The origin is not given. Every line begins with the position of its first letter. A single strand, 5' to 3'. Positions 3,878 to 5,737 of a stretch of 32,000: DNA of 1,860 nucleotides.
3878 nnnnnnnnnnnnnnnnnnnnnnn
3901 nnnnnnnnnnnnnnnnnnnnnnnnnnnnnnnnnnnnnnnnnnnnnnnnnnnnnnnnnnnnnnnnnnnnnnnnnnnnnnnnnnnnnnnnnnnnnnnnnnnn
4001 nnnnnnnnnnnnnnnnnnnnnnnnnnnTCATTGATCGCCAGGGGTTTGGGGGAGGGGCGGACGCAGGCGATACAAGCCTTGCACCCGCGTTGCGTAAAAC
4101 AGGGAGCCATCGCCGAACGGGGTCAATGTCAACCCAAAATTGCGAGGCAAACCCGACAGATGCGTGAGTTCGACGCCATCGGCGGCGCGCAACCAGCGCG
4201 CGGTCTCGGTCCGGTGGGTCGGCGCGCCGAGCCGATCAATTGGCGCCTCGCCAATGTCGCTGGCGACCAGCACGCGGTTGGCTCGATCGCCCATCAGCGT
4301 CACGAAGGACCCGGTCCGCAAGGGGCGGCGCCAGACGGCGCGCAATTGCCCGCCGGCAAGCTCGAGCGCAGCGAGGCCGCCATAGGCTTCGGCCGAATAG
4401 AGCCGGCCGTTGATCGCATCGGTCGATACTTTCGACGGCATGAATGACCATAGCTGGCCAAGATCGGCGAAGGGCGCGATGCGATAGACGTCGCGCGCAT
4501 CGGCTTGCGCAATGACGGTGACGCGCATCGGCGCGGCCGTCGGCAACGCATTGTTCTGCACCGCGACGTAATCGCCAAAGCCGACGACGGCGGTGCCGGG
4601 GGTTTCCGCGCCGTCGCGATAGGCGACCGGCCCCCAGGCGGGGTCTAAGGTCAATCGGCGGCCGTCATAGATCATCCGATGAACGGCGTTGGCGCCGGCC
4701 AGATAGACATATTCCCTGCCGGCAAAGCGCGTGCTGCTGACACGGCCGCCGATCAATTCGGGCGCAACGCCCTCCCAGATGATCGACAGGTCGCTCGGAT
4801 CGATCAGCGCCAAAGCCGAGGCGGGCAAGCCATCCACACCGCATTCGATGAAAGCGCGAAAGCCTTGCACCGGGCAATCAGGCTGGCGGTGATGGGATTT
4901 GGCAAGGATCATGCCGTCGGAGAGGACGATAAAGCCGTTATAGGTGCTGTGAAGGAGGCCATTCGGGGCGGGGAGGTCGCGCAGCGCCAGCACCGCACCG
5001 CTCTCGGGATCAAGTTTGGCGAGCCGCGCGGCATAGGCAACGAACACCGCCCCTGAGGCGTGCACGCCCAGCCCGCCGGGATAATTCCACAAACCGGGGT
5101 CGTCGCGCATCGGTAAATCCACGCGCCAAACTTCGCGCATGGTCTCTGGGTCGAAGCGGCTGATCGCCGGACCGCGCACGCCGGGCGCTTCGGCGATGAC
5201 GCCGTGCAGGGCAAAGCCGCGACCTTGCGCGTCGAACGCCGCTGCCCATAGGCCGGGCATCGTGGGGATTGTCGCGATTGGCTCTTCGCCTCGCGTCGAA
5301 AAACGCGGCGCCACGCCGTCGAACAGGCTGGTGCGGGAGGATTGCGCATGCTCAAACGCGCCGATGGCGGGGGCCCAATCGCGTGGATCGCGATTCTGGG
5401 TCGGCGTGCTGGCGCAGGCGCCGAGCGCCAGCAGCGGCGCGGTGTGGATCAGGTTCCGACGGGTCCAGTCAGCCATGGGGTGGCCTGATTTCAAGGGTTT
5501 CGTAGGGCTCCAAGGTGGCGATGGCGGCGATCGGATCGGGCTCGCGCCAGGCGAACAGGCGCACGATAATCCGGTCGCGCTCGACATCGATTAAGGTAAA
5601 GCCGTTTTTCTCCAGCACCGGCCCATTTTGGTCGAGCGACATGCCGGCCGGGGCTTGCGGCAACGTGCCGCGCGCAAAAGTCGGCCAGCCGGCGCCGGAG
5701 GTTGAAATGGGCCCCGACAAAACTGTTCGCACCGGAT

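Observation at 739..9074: Candidate GntR-controlled uptake plus exported-hydrolase module: a TonB-dependent receptor and a five-gene operon share an identical operator-like palindrome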

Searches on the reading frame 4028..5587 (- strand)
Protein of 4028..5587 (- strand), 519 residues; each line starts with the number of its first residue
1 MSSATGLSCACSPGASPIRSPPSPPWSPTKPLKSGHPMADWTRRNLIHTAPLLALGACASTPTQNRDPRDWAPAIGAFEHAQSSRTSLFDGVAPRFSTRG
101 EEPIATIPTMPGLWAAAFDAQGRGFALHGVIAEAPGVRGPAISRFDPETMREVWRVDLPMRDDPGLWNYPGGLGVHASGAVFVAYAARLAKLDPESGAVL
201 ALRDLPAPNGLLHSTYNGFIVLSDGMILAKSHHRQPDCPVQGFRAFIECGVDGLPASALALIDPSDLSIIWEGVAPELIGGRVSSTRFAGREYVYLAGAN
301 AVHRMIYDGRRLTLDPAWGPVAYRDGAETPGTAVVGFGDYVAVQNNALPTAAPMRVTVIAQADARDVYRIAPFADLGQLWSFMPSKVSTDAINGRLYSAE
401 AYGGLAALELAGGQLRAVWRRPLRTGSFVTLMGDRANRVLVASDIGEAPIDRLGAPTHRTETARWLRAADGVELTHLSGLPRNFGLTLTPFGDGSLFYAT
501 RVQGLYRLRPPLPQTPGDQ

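Call 8: search_protein_families(library=pfam, proteins=[window:4028-5587:-], max_evalue=0.01)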
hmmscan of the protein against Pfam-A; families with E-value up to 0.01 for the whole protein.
window:4028-5587:- (519 aa): 1 family
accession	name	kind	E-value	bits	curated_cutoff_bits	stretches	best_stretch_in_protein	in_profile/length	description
PF13360.13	PQQ_2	-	1.8e-06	28.2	27.6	1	142-229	5-78/233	Outer membrane protein assembly factor BamB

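Call 21: search_protein_families(library=ncbifam, proteins=[window:4028-5479:-], max_evalue=0.001)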
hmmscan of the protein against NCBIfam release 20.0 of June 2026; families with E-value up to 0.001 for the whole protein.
window:4028-5479:- (483 aa): 0 families

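Call 56: find_homologous_proteins(query=window:4028-5476:-, max_evalue=0.00001)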
Query window:4028-5476:- (482 aa): 51 proteins with E <= 0.00001 among 8000 candidates.
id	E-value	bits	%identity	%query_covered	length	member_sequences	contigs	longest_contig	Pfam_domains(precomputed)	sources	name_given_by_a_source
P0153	0.0e+0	1097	100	100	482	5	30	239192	PF13360.14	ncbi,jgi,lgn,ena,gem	-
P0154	1.2e-229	781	75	97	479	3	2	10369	PF13360.14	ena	-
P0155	5.1e-169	581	60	99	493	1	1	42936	-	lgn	-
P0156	1.6e-167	576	58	99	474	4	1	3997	-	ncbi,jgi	jgi:hypothetical protein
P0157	2.6e-164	566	58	97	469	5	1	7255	-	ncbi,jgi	jgi:hypothetical protein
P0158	8.3e-164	564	57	91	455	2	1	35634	PF13360.14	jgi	jgi:hypothetical protein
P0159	6.4e-162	558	55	95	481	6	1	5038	-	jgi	jgi:hypothetical protein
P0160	9.8e-161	554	54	95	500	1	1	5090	-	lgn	-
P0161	1.4e-160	554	55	93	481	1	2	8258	-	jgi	jgi:hypothetical protein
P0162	2.1e-160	553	57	95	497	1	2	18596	-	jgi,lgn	jgi:hypothetical protein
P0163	6.4e-160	551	57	91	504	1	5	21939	-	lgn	-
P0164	6.2e-159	548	56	93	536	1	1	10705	-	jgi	jgi:hypothetical protein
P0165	8.7e-159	548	55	92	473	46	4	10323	-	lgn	-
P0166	4.8e-158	545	54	93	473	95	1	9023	-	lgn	-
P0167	8.7e-157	541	53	97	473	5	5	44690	-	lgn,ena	-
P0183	1.4e-143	498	51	98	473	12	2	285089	-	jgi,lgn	jgi:hypothetical protein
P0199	4.1e-96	341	43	94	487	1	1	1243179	PF13360.14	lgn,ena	-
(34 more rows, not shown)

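Call 73: predict_structure(alignment_id=A3)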
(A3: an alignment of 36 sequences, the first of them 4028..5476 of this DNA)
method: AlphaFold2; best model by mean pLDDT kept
length: 482 residues; sequences in the alignment: 36
mean_pLDDT: 91.5   pTM: 0.89
mean pLDDT of the five models: 91.5, 91.0, 89.4, 87.4, 86.0
residues with pLDDT >= 90: 396; 70-90: 48; 50-70: 21; < 50: 17
segments of 3 or more residues with pLDDT < 50: 1-3, 18-28
pLDDT, mean of each block of 10 residues (from residue 1): 58 50 46 84 92 93 91 91 96 87 95 96 89 91 96 98 98 94 96 94 92 93 97 95 84 97 96 97 95 96 97 97 98 97 94 97 97 95 97 96 98 96 97 98 94 96 94 84 52
secondary structure, 60 per line:
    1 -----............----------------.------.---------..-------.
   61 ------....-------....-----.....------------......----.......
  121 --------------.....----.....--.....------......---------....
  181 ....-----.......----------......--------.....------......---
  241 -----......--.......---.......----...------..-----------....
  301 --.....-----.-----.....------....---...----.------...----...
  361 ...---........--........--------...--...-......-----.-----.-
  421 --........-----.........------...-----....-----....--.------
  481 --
elements in order: H6-17 E67-70 E78-81 E87-91 E104-109 E114-120 E135-139 E144-148 E151-155 E162-167 E177-184 E190-196 H207-212 E221-225 E232-237 E246-251 E254-260 E264-270 E275-277 E297-300 E303-307 E319-323 E330-333 E351-353 E358-363 E367-374 E377-384 E393-395 E402-407 E423-430 E436-444 E451-453 E459-462 E468-471

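Call 76: fold_search(model_id=the predicted structure, library=pdb)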
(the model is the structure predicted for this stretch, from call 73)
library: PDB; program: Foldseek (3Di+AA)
matches with E <= 10: 1517; with E <= 0.001: 853
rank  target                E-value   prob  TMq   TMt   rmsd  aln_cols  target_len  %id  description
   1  9p3g_A                5.3e-12  1.00  0.62  0.73   4.7       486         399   14  Structure of M. thermoresistible Rv3035 (released 2026-03-04)
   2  9co0_B                5.2e-11  1.00  0.56  0.75   4.9       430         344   14  CryoEM structure of BAM in complex with the PTB2 open-state inhibitor (in SMA nanodisc) (released 2024-12-25)
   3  7tt1_B                7.4e-11  1.00  0.55  0.74   5.0       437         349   14  BamABCDE bound to substrate EspP class 4 (released 2022-03-30)
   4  3prw                  8.6e-11  1.00  0.54  0.71   6.5       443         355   13  Crystal structure of the lipoprotein BamB (released 2011-01-19)
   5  8adg_B                1.6e-10  1.00  0.54  0.70   6.3       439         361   13  Cryo-EM structure of Darobactin 22 bound BAM complex (released 2023-01-11)
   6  8qpv_B                2.1e-10  1.00  0.53  0.68   5.8       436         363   14  Handover Complex: BAM bound OmpX and extended SurA (released 2024-09-25)
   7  6lys_B                8.4e-10  1.00  0.54  0.72   7.1       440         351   15  Structure of the BAM complex (released 2021-01-13)
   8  6zcw                  1.2e-09  1.00  0.42  0.38  11.8       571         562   10  Crystal structure of lanthanide-dependent alcohol dehydrogenase PedH from Pseudomonas putida KT2440 (released 2020-07-15)
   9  9e2g_2B               1.3e-09  1.00  0.20  0.17  19.0       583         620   11  Cryo-EM structure of 48 nm repeat of microtubule doublet from T. brucei flagellum (released 2025-03-12)
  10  9p3f_A                1.8e-09  1.00  0.62  0.74   5.0       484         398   13  Structure of M. thermoresistible Rv3035 in complex with M. tuberculosis FecB (released 2026-03-04)
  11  7wmk                  9.2e-09  1.00  0.42  0.37   9.5       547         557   11  PQQ-dependent alcohol dehydrogenase complexed with PQQ (released 2022-09-07)
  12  4cvb                  1.1e-08  1.00  0.40  0.35  10.6       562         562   10  Crystal structure of quinone-dependent alcohol dehydrogenase from Pseudogluconobacter saccharoketogenenes (released 2015-03-25)
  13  8g2z_0U               1.1e-08  1.00  0.25  0.20  18.2       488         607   10  48-nm doublet microtubule from Tetrahymena thermophila strain CU428 (released 2023-06-14)
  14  4mh1_A                1.1e-08  1.00  0.41  0.39  10.1       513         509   12  Crystal structure and functional studies of quinoprotein L-sorbose dehydrogenase from Ketogulonicigenium vulgare Y25 (released 2014-07-23)
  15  1kb0                  1.3e-08  1.00  0.57  0.43   8.4       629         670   10  Crystal Structure of Quinohemoprotein Alcohol Dehydrogenase from Comamonas testosteroni (released 2001-12-28)
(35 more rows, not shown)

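Call 86: find_encoding_contigs(protein=P0199, flank=10000, max_places=1)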
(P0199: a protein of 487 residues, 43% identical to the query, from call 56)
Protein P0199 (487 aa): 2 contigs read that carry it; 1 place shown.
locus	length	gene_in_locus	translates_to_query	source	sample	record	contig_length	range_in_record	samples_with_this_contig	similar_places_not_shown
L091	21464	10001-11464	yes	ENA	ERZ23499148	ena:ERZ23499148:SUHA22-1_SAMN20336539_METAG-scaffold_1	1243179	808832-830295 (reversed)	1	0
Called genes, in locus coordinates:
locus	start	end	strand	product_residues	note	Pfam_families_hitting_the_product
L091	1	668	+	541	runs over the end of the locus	PF08885:GSCFA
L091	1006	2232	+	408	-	PF13356:Arm-DNA-bind_3 (weak), PF00589:Phage_integrase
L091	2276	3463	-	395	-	PF10503:Esterase_PHB, PF00036:EF-hand_1 (faint), PF13405:EF-hand_6 (faint), PF13499:EF-hand_7 (faint), PF13202:EF-hand_5 (weak)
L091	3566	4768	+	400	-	-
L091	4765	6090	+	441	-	PF03137:OATP (faint), PF07690:MFS_1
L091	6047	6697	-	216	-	PF01323:DSBA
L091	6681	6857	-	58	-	-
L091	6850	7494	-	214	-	PF02798:GST_N, PF13409:GST_N_2, PF13417:GST_N_3 (weak), PF00043:GST_C (weak)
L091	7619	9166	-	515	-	PF02776:TPP_enzyme_N, PF02775:TPP_enzyme_C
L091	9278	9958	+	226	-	PF00392:GntR, PF07729:FCD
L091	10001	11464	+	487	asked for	PF13360:PQQ_2 (faint)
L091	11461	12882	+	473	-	PF00884:Sulfatase, PF01663:Phosphodiest (faint), PF16347:SGSH_C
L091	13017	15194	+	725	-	PF07715:Plug, PF00593:TonB_dep_Rec_b-barrel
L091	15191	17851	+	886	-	PF06863:DUF1254, PF06742:DUF1214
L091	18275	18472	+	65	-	-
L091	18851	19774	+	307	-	PF08401:ArdcN, PF18818:MPTase-PolyVal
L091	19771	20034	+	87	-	-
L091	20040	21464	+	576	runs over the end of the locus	PF02195:ParB_N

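Call 87: find_encoding_contigs(protein=P0183, flank=10000, max_places=1)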
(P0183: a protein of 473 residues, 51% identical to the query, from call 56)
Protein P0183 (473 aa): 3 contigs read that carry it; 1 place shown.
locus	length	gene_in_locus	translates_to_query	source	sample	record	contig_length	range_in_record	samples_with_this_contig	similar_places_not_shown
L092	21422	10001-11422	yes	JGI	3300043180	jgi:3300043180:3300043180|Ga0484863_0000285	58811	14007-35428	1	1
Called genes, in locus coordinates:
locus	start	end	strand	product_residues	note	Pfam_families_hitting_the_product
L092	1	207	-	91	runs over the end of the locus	PF05101:VirB3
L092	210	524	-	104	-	PF04956:TrbC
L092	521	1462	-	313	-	PF00437:T2SSE, PF27713:UCP018868 (faint)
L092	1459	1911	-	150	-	-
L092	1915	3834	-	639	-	PF02534:T4SS-DNA_transf, PF10412:TrwB_AAD_bind, PF12696:TraG-D_C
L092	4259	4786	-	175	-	PF13404:HTH_AsnC-type, PF13412:HTH_24, PF01037:AsnC_trans_reg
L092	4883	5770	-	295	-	PF02775:TPP_enzyme_C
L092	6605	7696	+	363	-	PF03403:PAF-AH_p_II (faint)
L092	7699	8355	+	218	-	PF01323:DSBA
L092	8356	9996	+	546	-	PF09423:PhoD (faint)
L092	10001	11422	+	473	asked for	-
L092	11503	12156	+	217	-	PF00392:GntR, PF07729:FCD (weak)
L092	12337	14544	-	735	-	PF07715:Plug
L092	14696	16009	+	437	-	-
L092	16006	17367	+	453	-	PF06863:DUF1254, PF06742:DUF1214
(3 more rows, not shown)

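Call 89: search_dna_similar(query=window:4028-5476:-, collection=plasmids, mode=protein, max_rows=10)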
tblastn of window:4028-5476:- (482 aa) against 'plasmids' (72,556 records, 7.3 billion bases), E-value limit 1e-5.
No match.
